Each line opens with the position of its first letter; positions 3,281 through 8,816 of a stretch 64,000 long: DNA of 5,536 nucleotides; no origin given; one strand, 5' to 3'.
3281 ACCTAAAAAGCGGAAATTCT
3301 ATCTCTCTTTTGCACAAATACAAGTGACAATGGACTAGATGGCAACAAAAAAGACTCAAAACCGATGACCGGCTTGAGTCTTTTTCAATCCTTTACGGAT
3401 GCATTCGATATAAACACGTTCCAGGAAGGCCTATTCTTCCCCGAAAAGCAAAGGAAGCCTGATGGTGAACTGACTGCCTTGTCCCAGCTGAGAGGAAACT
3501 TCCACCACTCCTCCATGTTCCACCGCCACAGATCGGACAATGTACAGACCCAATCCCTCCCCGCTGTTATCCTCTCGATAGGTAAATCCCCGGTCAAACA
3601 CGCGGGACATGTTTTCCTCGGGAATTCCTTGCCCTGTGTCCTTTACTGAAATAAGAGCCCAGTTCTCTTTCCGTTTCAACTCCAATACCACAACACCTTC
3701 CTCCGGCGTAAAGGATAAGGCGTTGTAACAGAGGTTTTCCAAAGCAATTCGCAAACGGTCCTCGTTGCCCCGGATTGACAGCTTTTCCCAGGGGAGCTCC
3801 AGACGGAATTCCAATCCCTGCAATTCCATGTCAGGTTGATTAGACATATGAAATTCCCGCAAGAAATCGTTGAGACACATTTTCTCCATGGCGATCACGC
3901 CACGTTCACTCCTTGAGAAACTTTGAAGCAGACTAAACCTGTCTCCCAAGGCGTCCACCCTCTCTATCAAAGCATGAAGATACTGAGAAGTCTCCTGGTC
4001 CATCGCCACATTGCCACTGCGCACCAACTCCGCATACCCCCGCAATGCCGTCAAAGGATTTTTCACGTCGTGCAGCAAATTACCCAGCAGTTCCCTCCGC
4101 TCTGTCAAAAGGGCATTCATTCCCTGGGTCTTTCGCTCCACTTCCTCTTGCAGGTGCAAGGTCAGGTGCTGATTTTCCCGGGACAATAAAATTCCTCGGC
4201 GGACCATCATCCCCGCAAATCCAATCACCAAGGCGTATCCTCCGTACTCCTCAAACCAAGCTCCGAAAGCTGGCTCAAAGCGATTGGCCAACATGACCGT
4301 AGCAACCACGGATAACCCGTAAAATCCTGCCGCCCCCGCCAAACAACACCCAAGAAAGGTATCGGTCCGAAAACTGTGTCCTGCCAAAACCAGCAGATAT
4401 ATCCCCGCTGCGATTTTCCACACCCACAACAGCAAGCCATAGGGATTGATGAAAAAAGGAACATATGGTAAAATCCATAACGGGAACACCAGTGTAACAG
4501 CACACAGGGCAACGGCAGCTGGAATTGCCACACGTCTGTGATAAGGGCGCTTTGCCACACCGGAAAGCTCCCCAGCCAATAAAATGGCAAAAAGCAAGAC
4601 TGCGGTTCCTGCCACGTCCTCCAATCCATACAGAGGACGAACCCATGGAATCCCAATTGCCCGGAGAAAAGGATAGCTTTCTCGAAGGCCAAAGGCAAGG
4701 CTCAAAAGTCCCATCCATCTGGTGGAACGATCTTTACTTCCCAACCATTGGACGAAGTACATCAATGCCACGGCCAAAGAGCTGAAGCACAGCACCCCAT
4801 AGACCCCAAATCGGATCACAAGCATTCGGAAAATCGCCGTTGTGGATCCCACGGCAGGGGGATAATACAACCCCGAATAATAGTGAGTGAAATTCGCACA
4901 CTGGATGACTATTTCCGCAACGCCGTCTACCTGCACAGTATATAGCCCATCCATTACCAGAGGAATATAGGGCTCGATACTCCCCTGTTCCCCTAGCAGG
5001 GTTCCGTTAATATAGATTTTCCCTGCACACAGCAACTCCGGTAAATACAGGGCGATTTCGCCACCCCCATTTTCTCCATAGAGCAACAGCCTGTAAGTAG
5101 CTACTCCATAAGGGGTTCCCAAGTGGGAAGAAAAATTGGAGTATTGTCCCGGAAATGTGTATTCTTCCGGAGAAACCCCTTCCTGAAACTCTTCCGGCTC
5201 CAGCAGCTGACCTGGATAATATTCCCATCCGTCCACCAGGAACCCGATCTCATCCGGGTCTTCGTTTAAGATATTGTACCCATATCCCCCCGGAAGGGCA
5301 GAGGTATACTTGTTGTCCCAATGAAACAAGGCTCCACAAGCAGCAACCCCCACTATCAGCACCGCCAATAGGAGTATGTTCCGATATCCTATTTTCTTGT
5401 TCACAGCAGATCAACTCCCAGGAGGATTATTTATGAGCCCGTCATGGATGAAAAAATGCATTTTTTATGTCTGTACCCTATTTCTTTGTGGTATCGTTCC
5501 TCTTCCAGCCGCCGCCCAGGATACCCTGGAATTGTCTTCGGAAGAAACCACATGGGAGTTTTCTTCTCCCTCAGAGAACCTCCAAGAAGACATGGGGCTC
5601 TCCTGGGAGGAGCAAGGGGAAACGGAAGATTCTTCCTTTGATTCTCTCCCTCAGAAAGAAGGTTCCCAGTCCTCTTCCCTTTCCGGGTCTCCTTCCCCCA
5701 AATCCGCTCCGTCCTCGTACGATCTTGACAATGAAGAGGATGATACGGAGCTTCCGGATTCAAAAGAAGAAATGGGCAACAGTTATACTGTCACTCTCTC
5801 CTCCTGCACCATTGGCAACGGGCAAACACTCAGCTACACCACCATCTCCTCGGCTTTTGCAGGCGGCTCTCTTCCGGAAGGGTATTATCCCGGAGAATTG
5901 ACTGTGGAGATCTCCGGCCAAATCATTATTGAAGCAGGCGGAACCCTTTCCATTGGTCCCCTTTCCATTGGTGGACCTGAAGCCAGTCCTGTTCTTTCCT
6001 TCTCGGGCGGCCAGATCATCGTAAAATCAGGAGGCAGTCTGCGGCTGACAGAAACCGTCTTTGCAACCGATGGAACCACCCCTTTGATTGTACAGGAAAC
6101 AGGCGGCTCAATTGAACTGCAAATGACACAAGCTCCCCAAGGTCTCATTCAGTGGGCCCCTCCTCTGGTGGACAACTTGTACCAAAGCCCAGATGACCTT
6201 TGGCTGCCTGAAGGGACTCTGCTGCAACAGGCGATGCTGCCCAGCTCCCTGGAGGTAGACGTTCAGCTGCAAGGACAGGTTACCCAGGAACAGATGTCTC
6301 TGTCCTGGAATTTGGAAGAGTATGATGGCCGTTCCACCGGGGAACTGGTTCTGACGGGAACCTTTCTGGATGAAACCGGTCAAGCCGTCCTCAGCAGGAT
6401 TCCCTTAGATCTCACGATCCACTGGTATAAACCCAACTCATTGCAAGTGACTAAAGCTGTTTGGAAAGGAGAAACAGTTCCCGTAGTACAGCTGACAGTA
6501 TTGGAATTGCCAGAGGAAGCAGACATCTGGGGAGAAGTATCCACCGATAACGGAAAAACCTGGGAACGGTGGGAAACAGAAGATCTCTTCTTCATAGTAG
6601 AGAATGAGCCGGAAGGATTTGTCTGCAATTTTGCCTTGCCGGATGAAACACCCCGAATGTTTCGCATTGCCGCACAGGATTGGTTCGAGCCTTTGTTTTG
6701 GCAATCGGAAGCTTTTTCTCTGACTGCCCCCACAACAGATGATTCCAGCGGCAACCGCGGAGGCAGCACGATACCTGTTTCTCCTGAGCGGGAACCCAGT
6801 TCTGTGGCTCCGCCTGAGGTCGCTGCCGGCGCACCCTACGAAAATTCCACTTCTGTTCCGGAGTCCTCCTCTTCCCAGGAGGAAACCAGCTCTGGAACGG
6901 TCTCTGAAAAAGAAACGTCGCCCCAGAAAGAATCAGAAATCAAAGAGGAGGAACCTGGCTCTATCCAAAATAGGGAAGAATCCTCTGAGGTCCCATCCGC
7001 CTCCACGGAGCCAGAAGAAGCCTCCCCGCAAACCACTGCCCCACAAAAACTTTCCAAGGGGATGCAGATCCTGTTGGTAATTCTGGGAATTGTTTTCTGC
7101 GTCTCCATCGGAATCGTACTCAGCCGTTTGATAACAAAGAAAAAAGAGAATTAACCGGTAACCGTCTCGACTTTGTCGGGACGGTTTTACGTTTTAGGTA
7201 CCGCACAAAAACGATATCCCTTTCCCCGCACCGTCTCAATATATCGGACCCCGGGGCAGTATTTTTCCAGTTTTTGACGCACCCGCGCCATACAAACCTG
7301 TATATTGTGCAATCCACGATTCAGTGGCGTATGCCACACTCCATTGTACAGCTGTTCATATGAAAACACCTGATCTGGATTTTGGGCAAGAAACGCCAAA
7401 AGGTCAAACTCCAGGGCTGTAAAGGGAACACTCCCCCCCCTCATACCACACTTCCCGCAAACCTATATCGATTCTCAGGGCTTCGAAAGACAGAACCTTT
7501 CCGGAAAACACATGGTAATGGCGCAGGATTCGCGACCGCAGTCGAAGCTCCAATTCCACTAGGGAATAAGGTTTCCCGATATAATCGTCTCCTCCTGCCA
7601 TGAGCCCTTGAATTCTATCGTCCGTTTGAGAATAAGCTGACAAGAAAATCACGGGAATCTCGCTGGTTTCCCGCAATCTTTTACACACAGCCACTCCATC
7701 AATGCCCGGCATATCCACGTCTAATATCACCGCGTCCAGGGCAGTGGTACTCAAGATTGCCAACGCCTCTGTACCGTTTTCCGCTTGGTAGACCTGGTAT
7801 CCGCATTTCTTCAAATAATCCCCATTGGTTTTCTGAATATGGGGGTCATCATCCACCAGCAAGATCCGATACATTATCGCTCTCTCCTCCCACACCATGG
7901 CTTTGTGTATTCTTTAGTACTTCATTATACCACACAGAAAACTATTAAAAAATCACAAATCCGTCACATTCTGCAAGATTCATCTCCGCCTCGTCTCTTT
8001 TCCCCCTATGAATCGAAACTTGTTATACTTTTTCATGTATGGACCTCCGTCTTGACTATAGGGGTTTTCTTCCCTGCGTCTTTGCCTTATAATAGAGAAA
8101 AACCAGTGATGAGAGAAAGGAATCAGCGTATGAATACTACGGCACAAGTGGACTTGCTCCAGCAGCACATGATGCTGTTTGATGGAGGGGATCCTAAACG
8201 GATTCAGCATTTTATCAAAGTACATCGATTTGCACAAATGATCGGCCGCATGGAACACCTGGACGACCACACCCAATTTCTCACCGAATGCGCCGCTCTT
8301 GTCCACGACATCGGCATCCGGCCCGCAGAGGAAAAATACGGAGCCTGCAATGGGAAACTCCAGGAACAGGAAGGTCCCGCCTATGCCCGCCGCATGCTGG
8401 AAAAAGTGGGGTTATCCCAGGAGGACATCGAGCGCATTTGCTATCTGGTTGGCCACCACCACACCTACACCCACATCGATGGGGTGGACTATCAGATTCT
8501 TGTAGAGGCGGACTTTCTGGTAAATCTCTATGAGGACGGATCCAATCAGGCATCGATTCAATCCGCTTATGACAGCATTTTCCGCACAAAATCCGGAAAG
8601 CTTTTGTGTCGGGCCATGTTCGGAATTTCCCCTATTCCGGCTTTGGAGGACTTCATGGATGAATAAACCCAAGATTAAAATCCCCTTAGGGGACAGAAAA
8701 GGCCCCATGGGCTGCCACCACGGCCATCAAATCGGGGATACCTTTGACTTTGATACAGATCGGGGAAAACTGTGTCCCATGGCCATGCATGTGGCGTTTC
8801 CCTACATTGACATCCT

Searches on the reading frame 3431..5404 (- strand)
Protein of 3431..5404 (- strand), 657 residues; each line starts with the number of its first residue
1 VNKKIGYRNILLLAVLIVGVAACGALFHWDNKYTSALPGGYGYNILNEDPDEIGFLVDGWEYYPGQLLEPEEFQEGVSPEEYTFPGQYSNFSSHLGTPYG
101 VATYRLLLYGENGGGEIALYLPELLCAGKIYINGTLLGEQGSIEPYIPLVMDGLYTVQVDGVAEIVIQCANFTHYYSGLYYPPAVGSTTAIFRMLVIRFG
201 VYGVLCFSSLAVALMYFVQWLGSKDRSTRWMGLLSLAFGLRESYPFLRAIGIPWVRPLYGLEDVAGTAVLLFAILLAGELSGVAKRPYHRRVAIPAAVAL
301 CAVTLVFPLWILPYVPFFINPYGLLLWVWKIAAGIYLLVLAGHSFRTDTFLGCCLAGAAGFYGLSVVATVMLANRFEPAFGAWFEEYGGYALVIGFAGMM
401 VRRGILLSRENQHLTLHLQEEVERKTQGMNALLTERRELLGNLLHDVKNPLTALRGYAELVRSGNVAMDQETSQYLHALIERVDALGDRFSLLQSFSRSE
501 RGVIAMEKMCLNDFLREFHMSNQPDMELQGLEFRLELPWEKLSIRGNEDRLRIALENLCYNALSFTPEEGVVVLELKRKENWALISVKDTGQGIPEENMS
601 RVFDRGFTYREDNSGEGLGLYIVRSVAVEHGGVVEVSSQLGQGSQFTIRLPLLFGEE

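Call 53: search_protein_families(library=pfam, proteins=[window:3431-5404:-], max_evalue=0.0001)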
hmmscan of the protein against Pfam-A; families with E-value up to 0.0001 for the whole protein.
window:3431-5404:- (657 aa): 2 families
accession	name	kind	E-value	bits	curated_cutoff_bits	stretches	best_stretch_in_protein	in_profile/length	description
PF02518.31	HATPase_c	-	6.1e-26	91.5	26.4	1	546-652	1-109/111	Histidine kinase-, DNA gyrase B-, and HSP90-like ATPase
PF00512.31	HisKA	-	1.5e-09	38.2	26.9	1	436-502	2-66/66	His Kinase A (phospho-acceptor) domain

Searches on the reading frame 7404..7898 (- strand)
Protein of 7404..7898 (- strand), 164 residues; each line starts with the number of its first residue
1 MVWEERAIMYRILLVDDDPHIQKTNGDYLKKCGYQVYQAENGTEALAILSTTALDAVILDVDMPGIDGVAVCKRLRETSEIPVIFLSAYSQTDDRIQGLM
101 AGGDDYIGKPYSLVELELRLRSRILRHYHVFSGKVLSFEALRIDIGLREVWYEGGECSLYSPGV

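Call 53: search_protein_families(library=pfam, proteins=[window:7404-7898:-], max_evalue=0.0001)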
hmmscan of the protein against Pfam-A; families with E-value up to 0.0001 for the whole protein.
window:7404-7898:- (164 aa): 1 family
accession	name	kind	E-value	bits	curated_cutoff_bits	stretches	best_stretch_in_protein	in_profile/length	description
PF00072.30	Response_reg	-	6.5e-29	100.8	30.2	1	12-120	1-110/111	Response regulator receiver domain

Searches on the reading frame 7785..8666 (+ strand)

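Call 53: search_protein_families(library=pfam, proteins=[window:7785-8666:+], max_evalue=0.0001)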
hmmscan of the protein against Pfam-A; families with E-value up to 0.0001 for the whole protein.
window:7785-8666:+ (293 aa): 1 family
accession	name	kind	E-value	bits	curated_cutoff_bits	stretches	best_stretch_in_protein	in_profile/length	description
PF01966.28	HD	-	1.9e-06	28.6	22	1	139-230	1-90/116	HD domain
